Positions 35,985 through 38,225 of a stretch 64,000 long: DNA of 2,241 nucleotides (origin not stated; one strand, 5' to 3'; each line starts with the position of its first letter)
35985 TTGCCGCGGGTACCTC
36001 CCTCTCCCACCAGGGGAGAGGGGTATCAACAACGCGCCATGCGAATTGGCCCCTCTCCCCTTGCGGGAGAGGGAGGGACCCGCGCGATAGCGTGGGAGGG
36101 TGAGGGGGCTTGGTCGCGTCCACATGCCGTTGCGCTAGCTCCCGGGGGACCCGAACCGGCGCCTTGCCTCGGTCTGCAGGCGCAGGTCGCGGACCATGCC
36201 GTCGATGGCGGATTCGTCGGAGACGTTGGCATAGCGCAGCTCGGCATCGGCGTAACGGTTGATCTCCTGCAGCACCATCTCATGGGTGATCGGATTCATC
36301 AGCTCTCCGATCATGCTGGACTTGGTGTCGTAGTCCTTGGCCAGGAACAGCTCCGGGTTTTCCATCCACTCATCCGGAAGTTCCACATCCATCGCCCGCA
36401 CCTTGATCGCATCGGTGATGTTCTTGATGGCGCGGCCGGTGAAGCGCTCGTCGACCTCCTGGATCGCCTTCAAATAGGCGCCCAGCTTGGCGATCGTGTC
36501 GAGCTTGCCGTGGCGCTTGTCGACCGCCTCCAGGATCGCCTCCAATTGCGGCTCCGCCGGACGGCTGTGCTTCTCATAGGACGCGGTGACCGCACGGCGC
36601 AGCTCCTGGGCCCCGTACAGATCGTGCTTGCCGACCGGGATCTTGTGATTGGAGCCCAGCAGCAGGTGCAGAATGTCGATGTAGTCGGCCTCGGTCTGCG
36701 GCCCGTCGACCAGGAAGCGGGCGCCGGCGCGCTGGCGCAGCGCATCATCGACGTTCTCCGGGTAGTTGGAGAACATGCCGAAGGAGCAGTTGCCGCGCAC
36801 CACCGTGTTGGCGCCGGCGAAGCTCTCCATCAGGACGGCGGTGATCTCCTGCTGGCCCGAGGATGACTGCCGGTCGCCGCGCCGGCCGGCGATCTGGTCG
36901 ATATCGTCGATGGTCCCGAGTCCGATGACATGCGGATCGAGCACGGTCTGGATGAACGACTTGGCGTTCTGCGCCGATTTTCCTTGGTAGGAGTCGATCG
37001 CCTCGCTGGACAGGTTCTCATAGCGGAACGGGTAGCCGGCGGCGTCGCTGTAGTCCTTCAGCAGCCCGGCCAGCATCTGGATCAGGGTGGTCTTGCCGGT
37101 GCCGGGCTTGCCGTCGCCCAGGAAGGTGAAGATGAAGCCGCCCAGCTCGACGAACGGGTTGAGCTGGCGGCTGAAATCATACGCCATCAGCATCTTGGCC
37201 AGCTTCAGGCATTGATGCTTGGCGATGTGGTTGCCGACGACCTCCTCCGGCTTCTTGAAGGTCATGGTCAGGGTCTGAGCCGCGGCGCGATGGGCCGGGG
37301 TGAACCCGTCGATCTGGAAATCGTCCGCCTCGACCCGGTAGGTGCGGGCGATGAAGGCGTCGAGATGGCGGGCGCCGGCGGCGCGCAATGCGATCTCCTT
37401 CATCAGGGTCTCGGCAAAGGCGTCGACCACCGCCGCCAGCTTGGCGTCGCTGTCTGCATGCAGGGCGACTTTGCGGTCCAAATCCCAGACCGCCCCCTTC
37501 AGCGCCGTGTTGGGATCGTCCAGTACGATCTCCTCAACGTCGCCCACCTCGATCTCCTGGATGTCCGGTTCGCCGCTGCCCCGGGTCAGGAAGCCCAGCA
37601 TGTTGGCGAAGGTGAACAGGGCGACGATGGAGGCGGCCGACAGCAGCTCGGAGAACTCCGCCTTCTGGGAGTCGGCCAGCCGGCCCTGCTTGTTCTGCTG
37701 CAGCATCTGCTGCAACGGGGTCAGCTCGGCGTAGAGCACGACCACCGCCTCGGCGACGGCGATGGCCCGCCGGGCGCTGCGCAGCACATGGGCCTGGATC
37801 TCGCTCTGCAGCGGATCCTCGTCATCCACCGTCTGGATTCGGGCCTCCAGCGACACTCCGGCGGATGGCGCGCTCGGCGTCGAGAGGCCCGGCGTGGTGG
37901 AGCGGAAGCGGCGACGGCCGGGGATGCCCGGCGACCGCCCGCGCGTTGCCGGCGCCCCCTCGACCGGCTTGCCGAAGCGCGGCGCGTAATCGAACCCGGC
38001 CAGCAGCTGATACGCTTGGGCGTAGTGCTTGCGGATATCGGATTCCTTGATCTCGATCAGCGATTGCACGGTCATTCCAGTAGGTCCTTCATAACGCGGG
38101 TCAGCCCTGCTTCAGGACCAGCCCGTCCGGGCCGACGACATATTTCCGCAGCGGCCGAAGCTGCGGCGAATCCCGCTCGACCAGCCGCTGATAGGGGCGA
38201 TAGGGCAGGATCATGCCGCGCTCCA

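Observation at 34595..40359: Four-gene minus-strand cluster of unknown function built around a CbbX/SpoVK-type AAA+ ATPase, next to a tRNA junction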

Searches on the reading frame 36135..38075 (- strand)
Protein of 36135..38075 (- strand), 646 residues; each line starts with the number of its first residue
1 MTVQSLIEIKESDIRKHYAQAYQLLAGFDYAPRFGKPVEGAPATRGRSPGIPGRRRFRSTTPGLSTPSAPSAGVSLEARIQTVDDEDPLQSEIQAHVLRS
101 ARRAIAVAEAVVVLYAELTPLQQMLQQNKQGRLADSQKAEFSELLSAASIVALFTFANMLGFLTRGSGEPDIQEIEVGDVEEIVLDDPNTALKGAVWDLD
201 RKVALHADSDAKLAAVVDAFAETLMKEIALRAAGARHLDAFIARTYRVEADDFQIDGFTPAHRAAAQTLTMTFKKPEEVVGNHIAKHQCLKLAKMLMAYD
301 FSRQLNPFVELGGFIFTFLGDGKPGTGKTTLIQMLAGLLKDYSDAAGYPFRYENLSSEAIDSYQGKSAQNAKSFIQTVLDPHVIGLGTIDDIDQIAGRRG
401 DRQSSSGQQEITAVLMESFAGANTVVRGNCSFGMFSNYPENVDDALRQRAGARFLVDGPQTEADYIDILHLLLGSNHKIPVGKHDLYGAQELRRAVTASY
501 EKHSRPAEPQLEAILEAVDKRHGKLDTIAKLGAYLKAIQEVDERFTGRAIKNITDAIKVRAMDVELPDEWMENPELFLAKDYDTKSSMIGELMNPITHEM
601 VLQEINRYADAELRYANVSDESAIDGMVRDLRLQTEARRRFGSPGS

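Call 4: search_protein_families(library=pfam, proteins=[window:36135-38075:-], max_evalue=0.1)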
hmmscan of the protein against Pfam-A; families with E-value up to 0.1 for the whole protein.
window:36135-38075:- (646 aa): 6 families
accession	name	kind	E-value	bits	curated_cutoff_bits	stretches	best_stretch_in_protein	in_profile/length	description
PF00004.35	AAA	-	4.5e-13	50.2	21.2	1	322-455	5-128/131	ATPase family associated with various cellular activities (AAA)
PF13245.12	AAA_19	-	0.013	16.1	25.1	0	322-344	18-40/134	AAA domain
PF00005.33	ABC_tran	-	0.015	16.3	25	1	322-346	18-42/137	ABC transporter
PF13604.12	AAA_30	-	0.069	13.3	27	0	320-340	23-43/191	AAA domain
PF01078.27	Mg_chelatase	-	0.075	12.9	20.3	0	321-374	28-74/207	Magnesium chelatase, subunit ChlI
PF13401.12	AAA_22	-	0.096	13.4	27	0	322-375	12-51/130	AAA domain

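Call 5: search_protein_families(library=ncbifam, proteins=[window:36135-38075:-], max_evalue=0.1)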
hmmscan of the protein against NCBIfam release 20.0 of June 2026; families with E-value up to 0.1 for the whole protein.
window:36135-38075:- (646 aa): 8 families
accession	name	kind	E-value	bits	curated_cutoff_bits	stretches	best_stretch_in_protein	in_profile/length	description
TIGR01242.2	TIGR01242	subfamily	0.0023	17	500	1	321-423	154-246/362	proteasome-activating nucleotidase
NF003069.1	PRK03992.1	subfamily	0.0036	16.5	500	1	321-420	171-260/379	proteasome-activating nucleotidase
TIGR01188.1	drrA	subfamily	0.0046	16.3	312.45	1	313-342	19-46/302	daunorubicin resistance ABC transporter, ATP-binding protein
TIGR02881.1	spore_V_K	equivalog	0.044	12.8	422.95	0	319-377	46-103/261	stage V sporulation protein K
TIGR04521.1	ECF_ATPase_2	equivalog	0.052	12.6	330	1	322-342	38-58/279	energy-coupling factor transporter ATPase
NF033858.1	ABC2_perm_RbbA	equivalog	0.076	10.9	1050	0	313-341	292-318/909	ribosome-associated ATPase/putative transporter RbbA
TIGR01189.1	ccmA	equivalog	0.083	12.5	131.6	0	321-341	32-52/198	heme ABC exporter ATP-binding protein CcmA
TIGR00956.1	3a01205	subfamily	0.092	10.3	1959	0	248-372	30-145/1394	pleiotropic drug resistance family protein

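Call 6: search_protein_families(library=padloc, proteins=[window:36135-38075:-], max_evalue=0.1)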
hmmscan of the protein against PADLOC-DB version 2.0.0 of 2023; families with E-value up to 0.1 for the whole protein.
window:36135-38075:- (646 aa): 3 families
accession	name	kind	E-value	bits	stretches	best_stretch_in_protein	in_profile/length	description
PDLC00915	TRIP13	-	1.9e-06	25.5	1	321-504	69-255/302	TRIP13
PDLC04232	IetA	-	0.0012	16.4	1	321-405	122-196/330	-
PDLC02196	IetA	-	0.01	13.3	1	320-403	127-200/374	-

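Call 10: find_homologous_proteins(query=window:36135-38075:-)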
Query window:36135-38075:- (646 aa): 4056 proteins with E <= 0.001 among 8000 candidates; the best 120 are listed.
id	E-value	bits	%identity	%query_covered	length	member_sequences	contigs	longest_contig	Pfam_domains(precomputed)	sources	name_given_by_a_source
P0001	0.0e+0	1300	90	100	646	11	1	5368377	PF00004.36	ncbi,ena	-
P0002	0.0e+0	1283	89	100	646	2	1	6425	PF00004.36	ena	-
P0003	0.0e+0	1115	77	100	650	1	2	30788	PF00004.36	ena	-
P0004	0.0e+0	1105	77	99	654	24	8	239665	PF00004.36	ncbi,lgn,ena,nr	ncbi:MAG: AAA family ATPase [Kiloniellales bacterium]|nr:AAA family ATPase [Kiloniellales bacterium]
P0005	0.0e+0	1071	75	99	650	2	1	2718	PF00004.36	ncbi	-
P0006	3.6e-293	992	70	99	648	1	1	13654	PF00004.36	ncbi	-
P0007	5.5e-291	984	69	99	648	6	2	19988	PF00004.36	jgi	jgi:energy-coupling factor transporter ATP-binding protein EcfA2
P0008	5.4e-290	981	69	98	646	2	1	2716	PF00004.36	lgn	-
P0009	1.4e-285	967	67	99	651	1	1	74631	PF00004.36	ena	-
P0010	3.2e-280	949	67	99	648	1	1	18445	PF00004.36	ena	-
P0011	9.9e-280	947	67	98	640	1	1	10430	PF00004.36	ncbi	-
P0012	1.3e-278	944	66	99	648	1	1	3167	PF00004.36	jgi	jgi:energy-coupling factor transporter ATP-binding protein EcfA2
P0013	2.0e-277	940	67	100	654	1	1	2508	PF00004.36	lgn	-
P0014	2.7e-276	936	67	100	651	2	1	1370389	PF00004.36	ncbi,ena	-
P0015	4.7e-276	935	67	99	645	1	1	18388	PF00004.36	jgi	jgi:hypothetical protein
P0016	2.6e-275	933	67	99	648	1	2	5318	PF00004.36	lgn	-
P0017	8.7e-275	931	66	99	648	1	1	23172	PF00004.36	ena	-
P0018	1.6e-274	930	66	99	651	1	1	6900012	PF00004.36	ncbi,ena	-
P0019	1.4e-273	927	66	99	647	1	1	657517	PF00004.36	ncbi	-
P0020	5.4e-273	925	68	97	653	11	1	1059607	PF00004.36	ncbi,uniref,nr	ncbi:AAA family ATPase [Denitrobaculum tricleocarpae]|uniref:AAA family ATPase n=1 Tax=Denitrobaculu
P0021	6.7e-272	921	65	99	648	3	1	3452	PF00004.36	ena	-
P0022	1.1e-271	921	65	99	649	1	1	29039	PF00004.36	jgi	jgi:hypothetical protein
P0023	2.3e-271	920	66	100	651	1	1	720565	PF00004.36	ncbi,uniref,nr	ncbi:ATP-binding protein [Pelagibius sp. Alg239-R121]|uniref:AAA family ATPase n=1 Tax=Pelagibius sp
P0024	2.4e-271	920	65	99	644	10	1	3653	PF00004.36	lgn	-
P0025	3.1e-271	919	66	99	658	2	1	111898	PF00004.36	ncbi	-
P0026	8.7e-271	918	65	99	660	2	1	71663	PF00004.36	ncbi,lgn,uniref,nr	ncbi:AAA family ATPase [Kiloniella laminariae]|uniref:AAA family ATPase n=1 Tax=Kiloniella laminaria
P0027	3.4e-270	916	66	98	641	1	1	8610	PF00004.36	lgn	-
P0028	3.6e-269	912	65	99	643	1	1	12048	PF00004.36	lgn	-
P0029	5.1e-269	912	66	98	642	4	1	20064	PF00004.36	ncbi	-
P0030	1.2e-268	911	65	99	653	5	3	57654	PF00004.36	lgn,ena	-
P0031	3.2e-267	906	66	99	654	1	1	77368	PF00004.36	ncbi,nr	ncbi:MAG: ATP-binding protein [Pseudomonadota bacterium]|nr:ATP-binding protein [Pseudomonadota bact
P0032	1.7e-266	904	64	98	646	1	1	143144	PF00004.36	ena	-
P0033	2.9e-266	903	64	99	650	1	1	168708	PF00004.36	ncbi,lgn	-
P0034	1.0e-265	901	65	99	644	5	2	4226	PF00004.36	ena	-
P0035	1.1e-265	901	65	98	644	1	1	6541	PF00004.36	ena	-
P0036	1.2e-265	901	65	99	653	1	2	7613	PF00004.36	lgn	-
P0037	1.5e-265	900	64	99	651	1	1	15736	PF00004.36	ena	-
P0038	5.0e-265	899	64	98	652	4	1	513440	PF00004.36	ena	-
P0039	9.5e-265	898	65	99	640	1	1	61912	PF00004.36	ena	-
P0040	1.2e-264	898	65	99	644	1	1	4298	PF00004.36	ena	-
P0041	1.2e-264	898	64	98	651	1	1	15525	PF00004.36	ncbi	-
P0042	1.6e-264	897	63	99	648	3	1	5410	PF00004.36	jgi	-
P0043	1.9e-264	897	64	98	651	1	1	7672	PF00004.36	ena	-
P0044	2.6e-264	896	64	99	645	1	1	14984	PF00004.36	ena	-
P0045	3.1e-264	896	65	99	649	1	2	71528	PF00004.36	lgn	-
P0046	3.1e-264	896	64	99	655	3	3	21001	PF00004.36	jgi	jgi:energy-coupling factor transporter ATP-binding protein EcfA2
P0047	3.3e-264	896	64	98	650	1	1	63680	PF00004.36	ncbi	ncbi:MAG: ATP-binding protein [Maricaulaceae bacterium]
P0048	3.6e-264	896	64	98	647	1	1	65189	PF00004.36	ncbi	-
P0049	4.3e-264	896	64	98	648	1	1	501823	PF00004.36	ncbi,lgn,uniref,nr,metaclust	ncbi:ATP-binding protein [Robiginitomaculum antarcticum]|uniref:ATP-binding protein n=1 Tax=Robigini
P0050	4.7e-264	896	64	99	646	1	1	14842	PF00004.36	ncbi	ncbi:MAG: ATP-binding protein [Litorimonas sp.]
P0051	4.9e-264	895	64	98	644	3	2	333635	PF00004.36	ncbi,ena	-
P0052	6.8e-264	895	64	98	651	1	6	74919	PF00004.36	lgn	-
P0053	6.9e-264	895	64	98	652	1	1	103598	PF00004.36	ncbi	-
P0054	8.6e-264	895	65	98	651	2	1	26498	PF00004.36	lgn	-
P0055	9.5e-264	895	64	99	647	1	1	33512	PF00004.36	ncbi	-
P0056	1.2e-263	894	65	99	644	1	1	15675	PF00004.36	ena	-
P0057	1.2e-263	894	65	99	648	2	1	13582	PF00004.36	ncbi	-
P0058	1.4e-263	894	65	98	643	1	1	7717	PF00004.36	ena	-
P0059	1.6e-263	894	65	98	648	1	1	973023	PF00004.36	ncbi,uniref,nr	ncbi:ATPase AAA [Amylibacter ulvae]|uniref:ATPase AAA n=1 Tax=Paramylibacter ulvae TaxID=1651968 Rep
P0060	1.8e-263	894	65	99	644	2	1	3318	PF00004.36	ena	-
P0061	1.8e-263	894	63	98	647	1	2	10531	PF00004.36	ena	-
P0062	2.5e-263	893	64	98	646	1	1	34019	PF00004.36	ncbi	-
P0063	2.7e-263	893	64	98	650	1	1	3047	PF00004.36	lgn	-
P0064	3.2e-263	893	63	99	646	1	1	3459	PF00004.36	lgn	-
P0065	5.6e-263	892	64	98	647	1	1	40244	PF00004.36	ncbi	ncbi:MAG: ATP-binding protein [Pseudomonadota bacterium]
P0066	5.9e-263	892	64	98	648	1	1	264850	PF00004.36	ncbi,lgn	-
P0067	6.5e-263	892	63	99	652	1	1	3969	PF00004.36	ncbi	ncbi:MAG: ATP-binding protein [Paracoccaceae bacterium]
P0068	6.9e-263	892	65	98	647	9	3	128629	PF00004.36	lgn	-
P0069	7.3e-263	892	63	99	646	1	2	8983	PF00004.36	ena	-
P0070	8.2e-263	891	65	99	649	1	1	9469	PF00004.36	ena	-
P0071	1.1e-262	891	64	98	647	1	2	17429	PF00004.36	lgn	-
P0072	1.2e-262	891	63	99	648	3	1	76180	PF00004.36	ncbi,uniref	ncbi:ATP-binding protein [Cohaesibacter celericrescens]|uniref:ATP-binding protein n=1 Tax=Cohaesiba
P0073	1.5e-262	891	63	98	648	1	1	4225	PF00004.36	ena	-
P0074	1.6e-262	891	63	98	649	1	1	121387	PF00004.36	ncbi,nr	ncbi:ATP-binding protein [Hellea sp.]|nr:ATP-binding protein [Hellea sp.]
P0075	2.8e-262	890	63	98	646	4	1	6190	PF00004.36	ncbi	-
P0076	3.9e-262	889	65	98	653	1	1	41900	PF00004.36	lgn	-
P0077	4.2e-262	889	64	99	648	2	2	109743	PF00004.36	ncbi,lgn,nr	ncbi:MAG: ATP-binding protein [Rhodobacteraceae bacterium]|nr:ATP-binding protein [Paracoccaceae bac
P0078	4.6e-262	889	62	99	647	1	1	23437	PF00004.36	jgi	jgi:energy-coupling factor transporter ATP-binding protein EcfA2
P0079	4.7e-262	889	64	98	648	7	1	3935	PF00004.36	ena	-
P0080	5.9e-262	889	63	98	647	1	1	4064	PF00004.36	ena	-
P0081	6.7e-262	888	63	99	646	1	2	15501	PF00004.36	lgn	-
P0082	6.9e-262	888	62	99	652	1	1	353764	PF00004.36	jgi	-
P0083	7.8e-262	888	64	98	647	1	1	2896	PF00004.36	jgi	-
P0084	8.0e-262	888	65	98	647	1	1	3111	PF00004.36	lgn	-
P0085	8.6e-262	888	63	98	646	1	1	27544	PF00004.36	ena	-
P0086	1.1e-261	888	64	98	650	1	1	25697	PF00004.36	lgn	-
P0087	1.1e-261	888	63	99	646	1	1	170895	PF00004.36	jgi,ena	-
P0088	1.2e-261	888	64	98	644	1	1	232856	PF00004.36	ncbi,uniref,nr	ncbi:ATP-binding protein [uncultured Tateyamaria sp.]|uniref:AAA family ATPase n=1 Tax=uncultured Ta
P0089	1.2e-261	888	63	98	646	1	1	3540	PF00004.36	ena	-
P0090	1.3e-261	888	64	98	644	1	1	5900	PF00004.36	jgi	jgi:hypothetical protein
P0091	1.6e-261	887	65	98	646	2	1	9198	PF00004.36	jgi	jgi:hypothetical protein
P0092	1.7e-261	887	63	98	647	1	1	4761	PF00004.36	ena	-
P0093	1.7e-261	887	64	98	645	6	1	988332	PF00004.36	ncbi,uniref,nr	ncbi:AAA family ATPase [Albibacillus kandeliae]|uniref:AAA family ATPase n=1 Tax=Albibacillus kandel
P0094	1.8e-261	887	63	98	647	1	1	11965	PF00004.36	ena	-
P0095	2.0e-261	887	64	98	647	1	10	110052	PF00004.36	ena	-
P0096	2.1e-261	887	63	99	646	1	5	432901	PF00004.36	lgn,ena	-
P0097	2.5e-261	887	64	98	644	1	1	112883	PF00004.36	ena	-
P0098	2.6e-261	886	63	98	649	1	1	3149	PF00004.36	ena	-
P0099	3.0e-261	886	63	98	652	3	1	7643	PF00004.36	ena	-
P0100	3.1e-261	886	64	98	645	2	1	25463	PF00004.36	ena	-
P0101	3.1e-261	886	64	98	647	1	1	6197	PF00004.36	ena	-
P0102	3.4e-261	886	64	98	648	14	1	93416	PF00004.36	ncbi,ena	-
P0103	3.6e-261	886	65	98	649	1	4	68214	PF00004.36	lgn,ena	-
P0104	3.8e-261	886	62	99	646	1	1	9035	PF00004.36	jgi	-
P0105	4.0e-261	886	64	98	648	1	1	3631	PF00004.36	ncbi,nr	ncbi:MAG: ATP-binding protein [Robiginitomaculum sp.]|nr:ATP-binding protein [Robiginitomaculum sp.]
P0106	5.6e-261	885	64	98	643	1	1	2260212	PF00004.36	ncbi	-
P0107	6.5e-261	885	63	99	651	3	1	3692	PF00004.36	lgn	-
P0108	6.5e-261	885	64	98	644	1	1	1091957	PF00004.36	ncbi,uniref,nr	ncbi:ATP-binding protein [uncultured Tateyamaria sp.]|uniref:AAA family ATPase n=1 Tax=uncultured Ta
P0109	7.3e-261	885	64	98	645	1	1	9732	PF00004.36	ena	-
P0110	7.9e-261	885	63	98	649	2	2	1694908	PF00004.36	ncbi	-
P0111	8.6e-261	885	63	98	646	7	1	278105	PF00004.36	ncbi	-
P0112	9.4e-261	885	63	98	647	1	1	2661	PF00004.36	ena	-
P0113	9.9e-261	885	64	98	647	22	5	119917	PF00004.36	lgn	-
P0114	1.1e-260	884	64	98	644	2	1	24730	PF00004.36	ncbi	-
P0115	1.1e-260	884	64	99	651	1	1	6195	PF00004.36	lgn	-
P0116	1.2e-260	884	64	98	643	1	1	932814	PF00004.36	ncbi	-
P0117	1.2e-260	884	64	98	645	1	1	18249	PF00004.36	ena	-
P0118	1.5e-260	884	63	98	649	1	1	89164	PF00004.36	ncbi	ncbi:MAG: ATP-binding protein [Hellea sp.]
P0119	1.5e-260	884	64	98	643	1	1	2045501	PF00004.36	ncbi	-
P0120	1.6e-260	884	63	98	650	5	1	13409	PF00004.36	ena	-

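Call 13: find_related_loci(query=A1, collection=genome_contigs, flank=10000)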
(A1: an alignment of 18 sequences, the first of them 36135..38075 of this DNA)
Query A1 (646 aa) in genome_contigs; peptide patterns used: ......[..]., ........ (x = any residue, [..] = any of these).
599 stretches matched a pattern (row limit reached: there are more); 551 encode a relative of the query (tblastn E <= 1e-3); the best 80 are kept; 80 distinct loci.
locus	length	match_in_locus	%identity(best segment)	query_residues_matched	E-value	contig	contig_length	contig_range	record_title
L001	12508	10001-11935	65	2-646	0e+0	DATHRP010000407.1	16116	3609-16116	MAG TPA_asm: Afifellaceae bacterium isolate SMAG_U16028 k141_434980, whole genome shotgun sequence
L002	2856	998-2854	67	2-622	0e+0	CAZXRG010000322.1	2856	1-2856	MAG TPA_asm: uncultured Rhodobacterales bacterium isolate SRP065251_co2_116 genome assembly, contig: NODE_42980_length_2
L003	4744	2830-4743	64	2-641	0e+0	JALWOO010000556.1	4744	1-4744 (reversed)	MAG: Amylibacter sp. isolate M2_maxbin2_scaf2bin.182 M2_NODE_34588_length_4744_cov_2.933290, whole genome shotgun sequen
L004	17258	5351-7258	64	6-641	0e+0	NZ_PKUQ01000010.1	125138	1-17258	Cohaesibacter celericrescens strain H1304 contig10, whole genome shotgun sequence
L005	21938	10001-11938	90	1-646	0e+0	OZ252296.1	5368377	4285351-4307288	MAG: Inquilinaceae bacterium isolate 8c5b4bd8-3f7a-4eba-a8aa-c6be87d0db72 genome assembly, chromosome: 1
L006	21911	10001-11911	64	6-641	0e+0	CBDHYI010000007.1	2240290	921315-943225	MAG: Stappiaceae bacterium isolate fb56daa3-9710-4bfe-ab96-b87dcd9e1b67 genome assembly, contig: contig_7, whole genome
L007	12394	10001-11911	64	6-641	0e+0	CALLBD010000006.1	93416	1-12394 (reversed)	MAG: uncultured Caulobacterales bacterium isolate L4_Bin_Bin_68_2 genome assembly, contig: c_000000243453, whole genome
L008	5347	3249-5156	64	7-641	0e+0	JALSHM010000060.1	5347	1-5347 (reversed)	MAG: Robiginitomaculum sp. isolate 354-166_metabat1_scaf2bin.092 354-166_scaffold_14498_c1, whole genome shotgun sequenc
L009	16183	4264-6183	64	5-641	0e+0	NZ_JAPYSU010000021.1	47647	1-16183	MAG: Litorimonas sp. isolate PW5.maxbin2.186 PW5_829_length_47647_cov_11.049000, whole genome shotgun sequence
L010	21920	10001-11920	64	5-641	0e+0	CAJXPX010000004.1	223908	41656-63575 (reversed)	MAG TPA_asm: uncultured Hyphomonadaceae bacterium isolate SRR3933284_bin.1_MetaBAT_v2.12.1_MAG genome assembly, contig:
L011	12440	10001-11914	63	7-641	0e+0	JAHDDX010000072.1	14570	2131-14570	MAG: Hellea sp. isolate MAG-168 RZ_11818, whole genome shotgun sequence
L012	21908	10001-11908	64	7-641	0e+0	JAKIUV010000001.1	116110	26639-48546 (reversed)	MAG: Robiginitomaculum sp. isolate D100SM.bin.26 NODE_51_length_116110_cov_3.940319, whole genome shotgun sequence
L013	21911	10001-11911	63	6-641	0e+0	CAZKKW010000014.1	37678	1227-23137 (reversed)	MAG TPA_asm: uncultured Hyphomicrobiales bacterium isolate SRP114822_co1_10 genome assembly, contig: NODE_154_length_376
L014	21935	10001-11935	63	5-645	0e+0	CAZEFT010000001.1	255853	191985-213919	MAG TPA_asm: uncultured Algimonas sp. isolate SRP268394_co1_185 genome assembly, contig: NODE_15_length_255853_cov_29.72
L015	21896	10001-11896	64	7-641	0e+0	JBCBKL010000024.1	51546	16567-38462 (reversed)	MAG: Pseudomonadota bacterium isolate J06627_23 NODE_24_length_51546_cov_47.749752, whole genome shotgun sequence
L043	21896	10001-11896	63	7-641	0e+0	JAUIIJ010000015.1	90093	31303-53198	MAG: Alphaproteobacteria bacterium isolate Co_bin.252 NODE_2324_length_90093_cov_2.217905, whole genome shotgun sequence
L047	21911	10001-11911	62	6-641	0e+0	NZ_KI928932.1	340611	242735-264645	Labrenzia sp. DG1229 scaffold00017, whole genome shotgun sequence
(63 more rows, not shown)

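Call 17: search_solved_structures(query=A1, max_evalue=0.001, show_alignments=2)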
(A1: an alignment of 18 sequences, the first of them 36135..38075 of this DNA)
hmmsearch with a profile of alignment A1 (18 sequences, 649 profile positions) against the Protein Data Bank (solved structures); distinct sequences matched with E-value up to 0.001: 3.
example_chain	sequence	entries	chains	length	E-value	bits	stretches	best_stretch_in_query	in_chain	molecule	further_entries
5ubv_A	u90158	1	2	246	0.00028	22.5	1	303-451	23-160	ATPase domain of i-AAA protease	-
5vhj_E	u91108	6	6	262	0.00063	21.3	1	325-477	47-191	26S proteasome regulatory subunit 10B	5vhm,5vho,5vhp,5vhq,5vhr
5vhn_E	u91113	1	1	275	0.00072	21.1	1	325-477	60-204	26S proteasome regulatory subunit 10B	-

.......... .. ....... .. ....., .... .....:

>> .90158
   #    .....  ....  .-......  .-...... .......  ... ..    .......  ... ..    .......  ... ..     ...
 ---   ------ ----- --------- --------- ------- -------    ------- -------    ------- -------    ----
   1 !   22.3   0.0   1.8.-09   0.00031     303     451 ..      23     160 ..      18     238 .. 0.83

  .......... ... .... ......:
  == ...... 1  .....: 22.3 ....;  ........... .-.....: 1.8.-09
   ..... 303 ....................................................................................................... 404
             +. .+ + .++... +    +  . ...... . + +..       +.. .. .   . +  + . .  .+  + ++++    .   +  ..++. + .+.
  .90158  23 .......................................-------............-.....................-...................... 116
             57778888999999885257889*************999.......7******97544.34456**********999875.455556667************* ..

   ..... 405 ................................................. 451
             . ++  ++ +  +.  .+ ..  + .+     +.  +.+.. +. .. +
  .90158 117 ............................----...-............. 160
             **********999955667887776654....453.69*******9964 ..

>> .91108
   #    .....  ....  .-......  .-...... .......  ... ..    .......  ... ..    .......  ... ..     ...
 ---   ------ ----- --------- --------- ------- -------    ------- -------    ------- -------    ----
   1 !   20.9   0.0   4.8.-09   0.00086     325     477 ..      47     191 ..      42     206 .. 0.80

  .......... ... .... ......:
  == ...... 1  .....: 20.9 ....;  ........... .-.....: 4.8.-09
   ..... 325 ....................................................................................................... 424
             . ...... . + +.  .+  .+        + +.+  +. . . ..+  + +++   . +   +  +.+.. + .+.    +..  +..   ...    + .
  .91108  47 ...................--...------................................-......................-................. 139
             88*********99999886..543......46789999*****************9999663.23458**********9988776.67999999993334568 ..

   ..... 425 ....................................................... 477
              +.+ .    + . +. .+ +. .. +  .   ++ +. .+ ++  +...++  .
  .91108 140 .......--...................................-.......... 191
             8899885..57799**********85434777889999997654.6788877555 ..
